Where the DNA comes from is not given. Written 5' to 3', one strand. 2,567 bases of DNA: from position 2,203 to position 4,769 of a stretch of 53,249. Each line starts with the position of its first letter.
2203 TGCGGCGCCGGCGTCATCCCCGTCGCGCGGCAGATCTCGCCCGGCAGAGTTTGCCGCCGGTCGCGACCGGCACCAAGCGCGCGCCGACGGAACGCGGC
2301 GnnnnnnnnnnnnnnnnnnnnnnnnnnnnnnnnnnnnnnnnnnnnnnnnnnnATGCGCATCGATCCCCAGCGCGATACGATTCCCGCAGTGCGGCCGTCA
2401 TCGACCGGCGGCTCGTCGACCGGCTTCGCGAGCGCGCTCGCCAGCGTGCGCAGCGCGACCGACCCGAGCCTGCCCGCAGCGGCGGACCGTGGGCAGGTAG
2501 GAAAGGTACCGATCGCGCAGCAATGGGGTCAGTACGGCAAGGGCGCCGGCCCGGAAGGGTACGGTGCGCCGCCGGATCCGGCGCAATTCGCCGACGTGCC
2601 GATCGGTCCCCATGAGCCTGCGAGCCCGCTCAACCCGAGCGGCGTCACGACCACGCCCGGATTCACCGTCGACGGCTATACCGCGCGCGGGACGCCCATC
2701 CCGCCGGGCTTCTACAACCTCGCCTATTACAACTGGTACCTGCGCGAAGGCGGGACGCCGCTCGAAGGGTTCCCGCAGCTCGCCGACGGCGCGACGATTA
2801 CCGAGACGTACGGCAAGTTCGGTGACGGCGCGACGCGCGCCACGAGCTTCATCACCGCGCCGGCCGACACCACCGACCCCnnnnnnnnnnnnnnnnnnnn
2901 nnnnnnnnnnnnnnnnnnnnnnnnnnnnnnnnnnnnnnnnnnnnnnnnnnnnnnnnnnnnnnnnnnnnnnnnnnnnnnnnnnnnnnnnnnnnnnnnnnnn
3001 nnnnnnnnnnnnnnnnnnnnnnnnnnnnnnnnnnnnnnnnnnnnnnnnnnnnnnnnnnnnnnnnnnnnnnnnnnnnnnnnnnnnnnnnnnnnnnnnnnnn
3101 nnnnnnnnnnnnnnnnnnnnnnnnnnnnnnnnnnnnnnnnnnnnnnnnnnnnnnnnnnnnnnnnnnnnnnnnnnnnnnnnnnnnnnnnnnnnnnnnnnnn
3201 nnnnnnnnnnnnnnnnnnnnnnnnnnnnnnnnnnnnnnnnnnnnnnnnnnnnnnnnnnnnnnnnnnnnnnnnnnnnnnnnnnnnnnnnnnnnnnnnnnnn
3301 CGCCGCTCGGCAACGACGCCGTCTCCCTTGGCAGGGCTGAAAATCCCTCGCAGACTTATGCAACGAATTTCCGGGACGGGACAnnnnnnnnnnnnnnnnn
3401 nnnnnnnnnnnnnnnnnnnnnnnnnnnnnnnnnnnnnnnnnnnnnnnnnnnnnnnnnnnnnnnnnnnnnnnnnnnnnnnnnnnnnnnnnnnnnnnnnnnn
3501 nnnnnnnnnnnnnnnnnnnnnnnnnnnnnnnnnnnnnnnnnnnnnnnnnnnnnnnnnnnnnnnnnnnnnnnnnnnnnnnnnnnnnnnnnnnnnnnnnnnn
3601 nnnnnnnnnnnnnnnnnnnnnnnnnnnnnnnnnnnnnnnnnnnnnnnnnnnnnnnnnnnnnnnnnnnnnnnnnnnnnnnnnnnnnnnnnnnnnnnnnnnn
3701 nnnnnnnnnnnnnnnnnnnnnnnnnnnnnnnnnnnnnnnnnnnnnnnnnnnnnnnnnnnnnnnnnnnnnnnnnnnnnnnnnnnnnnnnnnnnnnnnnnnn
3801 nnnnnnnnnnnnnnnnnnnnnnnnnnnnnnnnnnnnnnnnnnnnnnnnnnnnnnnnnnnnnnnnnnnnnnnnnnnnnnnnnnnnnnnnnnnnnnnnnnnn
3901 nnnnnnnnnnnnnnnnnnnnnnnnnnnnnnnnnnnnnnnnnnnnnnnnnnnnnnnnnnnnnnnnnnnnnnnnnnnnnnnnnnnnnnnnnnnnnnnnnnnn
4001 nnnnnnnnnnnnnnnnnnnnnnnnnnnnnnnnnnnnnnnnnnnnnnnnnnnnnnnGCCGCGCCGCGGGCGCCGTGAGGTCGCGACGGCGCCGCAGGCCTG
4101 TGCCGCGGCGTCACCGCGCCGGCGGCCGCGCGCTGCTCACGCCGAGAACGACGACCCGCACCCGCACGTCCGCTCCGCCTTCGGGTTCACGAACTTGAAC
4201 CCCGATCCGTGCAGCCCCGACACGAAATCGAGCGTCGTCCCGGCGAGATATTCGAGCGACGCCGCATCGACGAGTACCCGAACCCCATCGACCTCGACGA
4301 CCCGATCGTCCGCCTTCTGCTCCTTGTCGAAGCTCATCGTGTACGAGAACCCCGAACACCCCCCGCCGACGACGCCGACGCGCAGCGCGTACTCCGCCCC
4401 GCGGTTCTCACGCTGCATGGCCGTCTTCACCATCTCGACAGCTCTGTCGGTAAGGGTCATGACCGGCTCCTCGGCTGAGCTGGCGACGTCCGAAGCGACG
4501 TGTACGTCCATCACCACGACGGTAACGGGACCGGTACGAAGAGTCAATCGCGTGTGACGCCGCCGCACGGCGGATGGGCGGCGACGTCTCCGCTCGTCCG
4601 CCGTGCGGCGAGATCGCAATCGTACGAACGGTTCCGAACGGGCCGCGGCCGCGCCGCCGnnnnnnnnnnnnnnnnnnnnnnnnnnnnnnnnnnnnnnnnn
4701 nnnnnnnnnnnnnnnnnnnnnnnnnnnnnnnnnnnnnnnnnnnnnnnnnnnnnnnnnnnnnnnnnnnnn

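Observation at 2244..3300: Orphan unknown gene outside the cluster carries the same sigma-54 promoter and enhancer signature as the rod operons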

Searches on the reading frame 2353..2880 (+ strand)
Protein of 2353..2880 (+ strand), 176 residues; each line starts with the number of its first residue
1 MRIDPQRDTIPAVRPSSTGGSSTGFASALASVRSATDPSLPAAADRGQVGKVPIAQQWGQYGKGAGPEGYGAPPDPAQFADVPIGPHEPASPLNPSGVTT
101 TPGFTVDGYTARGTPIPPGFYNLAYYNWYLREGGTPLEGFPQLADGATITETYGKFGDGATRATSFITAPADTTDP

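Call 72: predict_structure(alignment_id=A3)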
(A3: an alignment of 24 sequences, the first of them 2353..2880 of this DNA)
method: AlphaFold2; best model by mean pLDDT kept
length: 176 residues; sequences in the alignment: 24
mean_pLDDT: 44.3   pTM: 0.41
mean pLDDT of the five models: 44.3, 43.5, 42.2, 38.2, 37.1
residues with pLDDT >= 90: 0; 70-90: 0; 50-70: 49; < 50: 127
segments of 3 or more residues with pLDDT < 50: 1-69, 83-120, 155-160, 163-176
pLDDT, mean of each block of 10 residues (from residue 1): 35 30 45 39 37 38 45 54 46 38 42 37 58 62 63 51 38 35
secondary structure, 60 per line:
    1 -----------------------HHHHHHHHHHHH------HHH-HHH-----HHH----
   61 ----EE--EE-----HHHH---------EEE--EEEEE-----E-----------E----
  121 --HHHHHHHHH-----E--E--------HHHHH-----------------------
elements in order: H24-35 H76-79 E89-91 E94-98 H123-131 H149-153

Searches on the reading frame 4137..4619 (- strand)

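Call 20: search_protein_families(library=pfam, proteins=[window:4137-4619:-], max_evalue=0.001)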
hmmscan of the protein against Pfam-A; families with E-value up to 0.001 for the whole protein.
window:4137-4619:- (160 aa): 1 family
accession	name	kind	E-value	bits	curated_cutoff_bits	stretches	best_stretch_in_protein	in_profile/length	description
PF01521.26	Fe-S_biosyn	-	5.5e-19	68.9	26.3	1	54-155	3-109/110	Iron-sulphur cluster biosynthesis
